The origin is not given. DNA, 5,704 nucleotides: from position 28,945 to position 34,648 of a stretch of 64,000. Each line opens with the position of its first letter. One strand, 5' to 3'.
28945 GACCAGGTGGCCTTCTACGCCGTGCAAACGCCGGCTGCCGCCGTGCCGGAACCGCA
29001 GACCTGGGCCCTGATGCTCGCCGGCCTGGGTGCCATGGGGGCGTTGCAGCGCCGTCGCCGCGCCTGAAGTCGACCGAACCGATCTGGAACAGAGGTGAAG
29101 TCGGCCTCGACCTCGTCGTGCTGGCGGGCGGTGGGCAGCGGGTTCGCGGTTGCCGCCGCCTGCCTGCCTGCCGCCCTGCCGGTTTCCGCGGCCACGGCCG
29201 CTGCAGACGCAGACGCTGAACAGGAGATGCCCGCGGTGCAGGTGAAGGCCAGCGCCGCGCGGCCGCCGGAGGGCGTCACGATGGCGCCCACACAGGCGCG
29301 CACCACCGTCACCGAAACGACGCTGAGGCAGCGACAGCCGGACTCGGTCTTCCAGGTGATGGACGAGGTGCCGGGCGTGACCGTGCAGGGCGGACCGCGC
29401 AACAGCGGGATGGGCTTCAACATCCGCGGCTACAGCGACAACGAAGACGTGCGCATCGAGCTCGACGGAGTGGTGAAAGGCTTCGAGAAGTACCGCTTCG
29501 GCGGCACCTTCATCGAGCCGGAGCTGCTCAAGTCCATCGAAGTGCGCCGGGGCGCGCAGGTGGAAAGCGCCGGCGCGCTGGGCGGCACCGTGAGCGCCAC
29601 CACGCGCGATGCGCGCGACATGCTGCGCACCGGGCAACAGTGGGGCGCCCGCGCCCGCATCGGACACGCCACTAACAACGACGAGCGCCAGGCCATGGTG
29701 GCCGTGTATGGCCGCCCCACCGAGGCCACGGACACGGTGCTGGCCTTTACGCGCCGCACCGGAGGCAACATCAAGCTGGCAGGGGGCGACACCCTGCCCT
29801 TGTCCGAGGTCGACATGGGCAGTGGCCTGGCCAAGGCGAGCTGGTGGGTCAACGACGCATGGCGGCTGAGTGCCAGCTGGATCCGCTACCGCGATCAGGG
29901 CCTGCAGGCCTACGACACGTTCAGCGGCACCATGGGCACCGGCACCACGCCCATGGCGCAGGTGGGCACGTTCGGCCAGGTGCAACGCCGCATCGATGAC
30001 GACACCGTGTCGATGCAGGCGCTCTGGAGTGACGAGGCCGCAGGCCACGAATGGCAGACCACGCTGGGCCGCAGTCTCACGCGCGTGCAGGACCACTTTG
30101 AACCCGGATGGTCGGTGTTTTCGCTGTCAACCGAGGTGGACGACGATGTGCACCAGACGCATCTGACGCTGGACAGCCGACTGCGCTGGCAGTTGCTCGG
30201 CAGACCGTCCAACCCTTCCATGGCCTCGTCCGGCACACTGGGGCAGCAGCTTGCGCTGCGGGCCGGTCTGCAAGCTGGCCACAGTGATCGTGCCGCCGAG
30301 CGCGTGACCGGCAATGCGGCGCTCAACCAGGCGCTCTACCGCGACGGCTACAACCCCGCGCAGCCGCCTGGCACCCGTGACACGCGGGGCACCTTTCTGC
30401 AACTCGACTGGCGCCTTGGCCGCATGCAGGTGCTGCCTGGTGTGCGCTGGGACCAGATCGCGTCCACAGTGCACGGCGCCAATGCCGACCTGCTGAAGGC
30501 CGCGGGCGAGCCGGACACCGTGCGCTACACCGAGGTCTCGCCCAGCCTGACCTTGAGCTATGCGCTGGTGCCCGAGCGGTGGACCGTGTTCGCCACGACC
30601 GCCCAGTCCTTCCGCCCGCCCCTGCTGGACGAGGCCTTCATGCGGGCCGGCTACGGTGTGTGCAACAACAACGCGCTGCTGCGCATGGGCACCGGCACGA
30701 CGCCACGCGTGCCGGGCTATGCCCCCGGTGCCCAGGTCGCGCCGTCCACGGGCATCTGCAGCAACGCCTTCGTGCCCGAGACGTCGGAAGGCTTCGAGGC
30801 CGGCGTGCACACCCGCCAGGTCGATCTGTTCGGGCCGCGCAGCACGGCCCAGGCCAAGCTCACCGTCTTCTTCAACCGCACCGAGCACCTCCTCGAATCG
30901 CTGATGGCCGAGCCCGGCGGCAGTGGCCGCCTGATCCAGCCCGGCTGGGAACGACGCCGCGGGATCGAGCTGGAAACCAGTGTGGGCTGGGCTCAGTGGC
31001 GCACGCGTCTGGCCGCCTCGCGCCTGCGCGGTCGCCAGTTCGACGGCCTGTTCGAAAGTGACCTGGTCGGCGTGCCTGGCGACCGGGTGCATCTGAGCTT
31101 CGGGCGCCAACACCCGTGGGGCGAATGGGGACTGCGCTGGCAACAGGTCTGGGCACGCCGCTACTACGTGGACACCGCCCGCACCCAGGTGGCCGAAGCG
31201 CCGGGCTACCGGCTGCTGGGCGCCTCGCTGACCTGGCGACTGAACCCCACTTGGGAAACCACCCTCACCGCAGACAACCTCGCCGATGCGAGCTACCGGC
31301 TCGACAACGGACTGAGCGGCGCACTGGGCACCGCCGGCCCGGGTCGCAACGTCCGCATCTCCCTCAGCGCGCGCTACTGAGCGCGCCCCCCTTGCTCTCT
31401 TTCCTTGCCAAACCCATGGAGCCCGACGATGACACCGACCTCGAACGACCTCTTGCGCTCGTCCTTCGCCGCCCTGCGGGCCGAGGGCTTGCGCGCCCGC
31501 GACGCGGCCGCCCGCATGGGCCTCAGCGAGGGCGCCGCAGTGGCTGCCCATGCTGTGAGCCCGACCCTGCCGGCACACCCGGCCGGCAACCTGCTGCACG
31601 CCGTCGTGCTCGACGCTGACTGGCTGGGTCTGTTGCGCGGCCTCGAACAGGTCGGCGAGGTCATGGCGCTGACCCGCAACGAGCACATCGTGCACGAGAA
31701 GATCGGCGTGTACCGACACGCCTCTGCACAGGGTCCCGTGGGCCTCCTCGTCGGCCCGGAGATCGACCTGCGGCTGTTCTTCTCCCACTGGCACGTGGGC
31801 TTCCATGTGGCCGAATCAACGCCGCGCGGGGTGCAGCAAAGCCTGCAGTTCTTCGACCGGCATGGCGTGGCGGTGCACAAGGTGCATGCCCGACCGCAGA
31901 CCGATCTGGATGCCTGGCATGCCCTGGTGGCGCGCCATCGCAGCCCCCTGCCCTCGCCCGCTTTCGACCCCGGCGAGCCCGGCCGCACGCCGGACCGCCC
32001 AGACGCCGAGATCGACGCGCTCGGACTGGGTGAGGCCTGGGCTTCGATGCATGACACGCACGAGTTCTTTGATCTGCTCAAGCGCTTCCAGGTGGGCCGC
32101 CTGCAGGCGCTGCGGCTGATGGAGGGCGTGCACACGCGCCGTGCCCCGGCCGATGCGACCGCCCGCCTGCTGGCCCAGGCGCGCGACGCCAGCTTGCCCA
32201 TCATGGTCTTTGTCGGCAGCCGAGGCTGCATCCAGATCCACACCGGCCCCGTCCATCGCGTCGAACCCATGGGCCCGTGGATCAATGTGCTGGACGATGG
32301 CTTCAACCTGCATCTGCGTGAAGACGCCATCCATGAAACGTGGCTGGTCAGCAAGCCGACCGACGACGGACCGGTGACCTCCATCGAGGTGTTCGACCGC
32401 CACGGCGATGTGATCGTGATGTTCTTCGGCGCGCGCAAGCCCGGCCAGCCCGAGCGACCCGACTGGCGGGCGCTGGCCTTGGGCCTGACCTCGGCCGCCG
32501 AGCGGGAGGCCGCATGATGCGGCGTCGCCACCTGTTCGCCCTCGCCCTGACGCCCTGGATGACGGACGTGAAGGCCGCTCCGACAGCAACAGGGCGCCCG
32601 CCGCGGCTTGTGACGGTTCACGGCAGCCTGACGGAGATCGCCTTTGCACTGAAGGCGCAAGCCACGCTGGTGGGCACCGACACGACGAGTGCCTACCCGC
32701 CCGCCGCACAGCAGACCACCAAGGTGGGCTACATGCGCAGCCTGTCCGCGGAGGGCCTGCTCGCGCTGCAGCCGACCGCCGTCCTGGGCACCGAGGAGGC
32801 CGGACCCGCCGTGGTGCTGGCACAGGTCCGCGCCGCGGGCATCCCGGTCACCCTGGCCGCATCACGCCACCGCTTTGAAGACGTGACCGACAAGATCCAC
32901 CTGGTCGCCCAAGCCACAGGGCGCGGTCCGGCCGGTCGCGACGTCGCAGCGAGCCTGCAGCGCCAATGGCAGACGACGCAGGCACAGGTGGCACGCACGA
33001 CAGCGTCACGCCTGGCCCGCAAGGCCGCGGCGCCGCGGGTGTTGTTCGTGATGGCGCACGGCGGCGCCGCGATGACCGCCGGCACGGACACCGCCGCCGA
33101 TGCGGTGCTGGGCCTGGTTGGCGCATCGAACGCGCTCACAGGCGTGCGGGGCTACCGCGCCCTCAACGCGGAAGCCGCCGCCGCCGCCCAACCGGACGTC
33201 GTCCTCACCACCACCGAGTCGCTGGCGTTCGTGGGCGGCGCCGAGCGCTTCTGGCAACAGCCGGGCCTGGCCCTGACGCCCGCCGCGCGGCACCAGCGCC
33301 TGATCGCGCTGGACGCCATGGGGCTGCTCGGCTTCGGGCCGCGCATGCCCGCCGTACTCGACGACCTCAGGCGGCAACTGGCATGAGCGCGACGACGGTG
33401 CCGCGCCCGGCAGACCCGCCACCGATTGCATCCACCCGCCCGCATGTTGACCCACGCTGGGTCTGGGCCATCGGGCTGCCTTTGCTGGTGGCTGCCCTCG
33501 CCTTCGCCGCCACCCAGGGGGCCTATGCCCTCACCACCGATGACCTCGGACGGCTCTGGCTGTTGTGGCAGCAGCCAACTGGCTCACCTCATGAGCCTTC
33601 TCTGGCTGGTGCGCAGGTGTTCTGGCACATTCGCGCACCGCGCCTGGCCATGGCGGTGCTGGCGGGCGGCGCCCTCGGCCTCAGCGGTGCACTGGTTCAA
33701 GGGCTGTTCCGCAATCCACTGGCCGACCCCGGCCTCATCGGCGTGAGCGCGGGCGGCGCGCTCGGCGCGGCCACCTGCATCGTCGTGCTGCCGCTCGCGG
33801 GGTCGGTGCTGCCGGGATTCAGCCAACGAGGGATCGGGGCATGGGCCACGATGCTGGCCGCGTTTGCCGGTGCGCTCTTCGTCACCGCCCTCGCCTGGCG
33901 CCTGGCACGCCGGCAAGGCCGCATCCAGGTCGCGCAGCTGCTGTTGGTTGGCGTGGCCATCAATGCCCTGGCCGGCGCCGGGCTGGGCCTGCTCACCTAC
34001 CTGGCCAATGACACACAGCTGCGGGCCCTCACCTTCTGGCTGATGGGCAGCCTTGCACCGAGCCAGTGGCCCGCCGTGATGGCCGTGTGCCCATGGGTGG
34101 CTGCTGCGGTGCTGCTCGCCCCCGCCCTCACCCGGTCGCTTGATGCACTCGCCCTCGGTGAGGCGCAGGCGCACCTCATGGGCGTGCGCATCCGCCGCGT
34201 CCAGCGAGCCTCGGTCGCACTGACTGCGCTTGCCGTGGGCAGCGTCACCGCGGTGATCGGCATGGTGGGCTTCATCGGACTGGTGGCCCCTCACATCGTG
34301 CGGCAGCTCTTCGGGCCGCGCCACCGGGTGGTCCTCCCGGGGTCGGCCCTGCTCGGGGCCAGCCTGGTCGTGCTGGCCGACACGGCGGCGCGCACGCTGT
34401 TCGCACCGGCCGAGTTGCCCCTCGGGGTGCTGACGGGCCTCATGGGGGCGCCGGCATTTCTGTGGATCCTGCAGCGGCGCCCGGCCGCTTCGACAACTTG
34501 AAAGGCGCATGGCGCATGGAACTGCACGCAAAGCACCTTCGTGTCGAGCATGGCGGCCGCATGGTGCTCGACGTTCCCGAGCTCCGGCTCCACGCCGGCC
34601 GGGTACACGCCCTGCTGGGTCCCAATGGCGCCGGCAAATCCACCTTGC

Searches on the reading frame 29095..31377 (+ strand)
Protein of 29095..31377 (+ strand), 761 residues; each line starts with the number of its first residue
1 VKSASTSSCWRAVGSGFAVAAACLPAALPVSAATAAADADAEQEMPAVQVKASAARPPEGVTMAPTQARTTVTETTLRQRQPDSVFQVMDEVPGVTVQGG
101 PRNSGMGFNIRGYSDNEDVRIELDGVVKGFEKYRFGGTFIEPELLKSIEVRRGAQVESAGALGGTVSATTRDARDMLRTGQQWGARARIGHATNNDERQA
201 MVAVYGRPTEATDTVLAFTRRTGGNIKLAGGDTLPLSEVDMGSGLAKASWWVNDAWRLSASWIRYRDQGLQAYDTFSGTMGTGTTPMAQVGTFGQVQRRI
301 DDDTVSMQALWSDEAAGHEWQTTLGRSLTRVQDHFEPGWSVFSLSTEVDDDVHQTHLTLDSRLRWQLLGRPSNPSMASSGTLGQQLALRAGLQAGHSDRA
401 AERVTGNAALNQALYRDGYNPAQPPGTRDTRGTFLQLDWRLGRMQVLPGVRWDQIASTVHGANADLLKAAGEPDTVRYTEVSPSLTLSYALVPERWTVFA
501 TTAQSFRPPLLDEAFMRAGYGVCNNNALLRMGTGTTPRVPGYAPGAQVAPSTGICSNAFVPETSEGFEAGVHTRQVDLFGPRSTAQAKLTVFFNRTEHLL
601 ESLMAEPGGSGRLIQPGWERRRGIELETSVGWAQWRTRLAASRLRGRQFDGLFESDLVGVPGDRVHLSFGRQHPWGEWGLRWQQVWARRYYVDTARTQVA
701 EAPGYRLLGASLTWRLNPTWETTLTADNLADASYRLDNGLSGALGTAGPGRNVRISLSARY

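Call 5: search_protein_families(library=pfam, proteins=[window:29095-31377:+], max_evalue=0.01)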
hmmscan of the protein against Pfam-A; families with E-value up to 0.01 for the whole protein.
window:29095-31377:+ (761 aa): 2 families
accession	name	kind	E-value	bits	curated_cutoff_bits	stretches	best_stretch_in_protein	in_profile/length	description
PF00593.30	TonB_dep_Rec_b-barrel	-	1.7e-33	117.6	27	1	264-729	23-436/436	TonB dependent receptor-like, beta-barrel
PF07715.20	Plug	-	6.7e-15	55.9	23.9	1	66-164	6-106/107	TonB-dependent Receptor Plug Domain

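Call 6: search_protein_families(library=ncbifam, proteins=[window:29095-31377:+], max_evalue=0.01)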
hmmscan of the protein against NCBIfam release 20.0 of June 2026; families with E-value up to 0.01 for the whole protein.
window:29095-31377:+ (761 aa): 9 families
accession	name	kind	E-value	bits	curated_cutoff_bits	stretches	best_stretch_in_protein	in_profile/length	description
TIGR01785.1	TonB-hemin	subfamily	2.7e-76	257.5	316.85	1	53-760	7-676/677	TonB-dependent heme/hemoglobin receptor family protein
TIGR01786.1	TonB-hemlactrns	subfamily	4.8e-68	230.1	323.75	1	48-760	3-718/719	TonB-dependent hemoglobin/transferrin/lactoferrin family receptor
TIGR01783.1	TonB-siderophor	subfamily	2e-28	99.5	223.5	2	66-196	3-133/649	TonB-dependent siderophore receptor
TIGR01776.1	TonB-tbp-lbp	subfamily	1.7e-14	52.7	468.8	1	31-227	37-244/946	lactoferrin/transferrin family TonB-dependent receptor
NF047944.1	FoxamRcptFoxA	equivalog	2.1e-06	26.3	1300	1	19-238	9-219/697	ferrioxamine B receptor FoxA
NF007465.0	PRK10044.1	equivalog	6.6e-05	21.3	803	1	27-155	41-169/726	ferrichrome porin FhuA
NF007926.1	PRK10641.1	equivalog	0.00024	19.8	836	1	26-184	9-167/617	TonB-dependent vitamin B12 receptor BtuB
NF053590.1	TonB_dep_TOL0244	equivalog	0.0035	16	645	0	546-734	399-580/604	TOL_0244 family TonB-dependent receptor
NF010010.0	PRK13483.1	equivalog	0.0048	14.9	927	1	20-125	10-107/660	ligand-gated channel protein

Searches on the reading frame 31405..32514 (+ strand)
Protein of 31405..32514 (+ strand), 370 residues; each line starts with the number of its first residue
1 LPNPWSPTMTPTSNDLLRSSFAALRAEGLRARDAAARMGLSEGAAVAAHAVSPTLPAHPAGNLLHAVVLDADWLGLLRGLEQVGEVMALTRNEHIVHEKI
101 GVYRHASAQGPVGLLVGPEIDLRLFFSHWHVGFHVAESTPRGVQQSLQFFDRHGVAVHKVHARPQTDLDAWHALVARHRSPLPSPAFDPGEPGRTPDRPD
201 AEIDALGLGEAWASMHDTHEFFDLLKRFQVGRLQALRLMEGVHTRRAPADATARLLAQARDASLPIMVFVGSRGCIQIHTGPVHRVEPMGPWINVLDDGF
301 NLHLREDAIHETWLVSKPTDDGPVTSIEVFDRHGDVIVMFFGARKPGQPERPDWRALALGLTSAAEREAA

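Call 5: search_protein_families(library=pfam, proteins=[window:31405-32514:+], max_evalue=0.01)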
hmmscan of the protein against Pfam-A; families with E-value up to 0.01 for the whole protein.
window:31405-32514:+ (370 aa): 2 families
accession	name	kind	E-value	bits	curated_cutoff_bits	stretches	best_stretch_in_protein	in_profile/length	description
PF05171.18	HemS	-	1.3e-79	264.8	24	2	230-358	2-125/128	Haemin-degrading HemS.ChuX domain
PF06228.19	ChuX_HutX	-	1.9e-54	183.6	25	2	65-174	19-134/134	Haem utilisation ChuX/HutX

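Call 6: search_protein_families(library=ncbifam, proteins=[window:31405-32514:+], max_evalue=0.01)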
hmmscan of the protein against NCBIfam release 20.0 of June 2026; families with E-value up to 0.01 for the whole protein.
window:31405-32514:+ (370 aa): 2 families
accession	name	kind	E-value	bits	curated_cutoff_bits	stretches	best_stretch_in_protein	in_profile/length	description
TIGR04131.1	Bac_Flav_CTERM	domain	0.00082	19.5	35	0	306-338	11-42/85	T9SS type B sorting domain-containing protein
TIGR04108.1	HutX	equivalog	0.0021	17.9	110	0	227-344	19-137/154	heme utilization cystosolic carrier protein HutX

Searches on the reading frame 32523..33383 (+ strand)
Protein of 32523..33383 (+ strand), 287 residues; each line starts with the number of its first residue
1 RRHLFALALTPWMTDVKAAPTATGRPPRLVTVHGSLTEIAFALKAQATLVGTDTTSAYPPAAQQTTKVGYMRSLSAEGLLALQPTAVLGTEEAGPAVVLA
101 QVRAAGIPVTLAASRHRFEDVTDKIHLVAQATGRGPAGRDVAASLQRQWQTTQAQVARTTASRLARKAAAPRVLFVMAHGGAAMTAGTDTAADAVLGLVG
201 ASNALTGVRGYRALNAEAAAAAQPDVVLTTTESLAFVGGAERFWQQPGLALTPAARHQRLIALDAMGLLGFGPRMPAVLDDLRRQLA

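Call 5: search_protein_families(library=pfam, proteins=[window:32523-33383:+], max_evalue=0.01)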
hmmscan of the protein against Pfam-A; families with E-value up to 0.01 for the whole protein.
window:32523-33383:+ (287 aa): 1 family
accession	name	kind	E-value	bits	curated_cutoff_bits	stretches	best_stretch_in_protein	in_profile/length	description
PF01497.23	Peripla_BP_2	-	1.5e-26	93.7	27.5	1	30-265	2-233/235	Periplasmic binding protein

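Call 6: search_protein_families(library=ncbifam, proteins=[window:32523-33383:+], max_evalue=0.01)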
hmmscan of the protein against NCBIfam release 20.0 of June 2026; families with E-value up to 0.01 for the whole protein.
window:32523-33383:+ (287 aa): 4 families
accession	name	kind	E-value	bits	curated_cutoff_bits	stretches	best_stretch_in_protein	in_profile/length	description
TIGR04281.1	peripla_PGF_1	equivalog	1.5e-19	70.3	325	1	22-275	17-253/330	PGF-CTERM-anchored ABC transporter substrate-binding protein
NF002894.0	PRK03379.1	equivalog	1.2e-15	57.4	234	1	20-246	17-230/266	vitamin B12 ABC transporter substrate-binding protein BtuF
TIGR03659.1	IsdE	equivalog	6.1e-08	32.2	298.65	1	24-232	36-233/292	heme ABC transporter substrate-binding protein IsdE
NF038402.1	TroA_like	subfamily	5.6e-06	26.1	30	1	28-237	1-193/219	helical backbone metal receptor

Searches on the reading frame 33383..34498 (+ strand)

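Call 5: search_protein_families(library=pfam, proteins=[window:33383-34498:+], max_evalue=0.01)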
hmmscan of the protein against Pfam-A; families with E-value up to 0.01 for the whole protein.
seq(372 aa): 2 families
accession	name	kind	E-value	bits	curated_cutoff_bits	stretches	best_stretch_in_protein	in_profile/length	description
PF01032.23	FecCD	-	3.4e-84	283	26.5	1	73-365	31-311/311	FecCD transport family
PF00950.22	ABC-3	-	0.0041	17.1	20.1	1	155-330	52-226/258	ABC 3 transport family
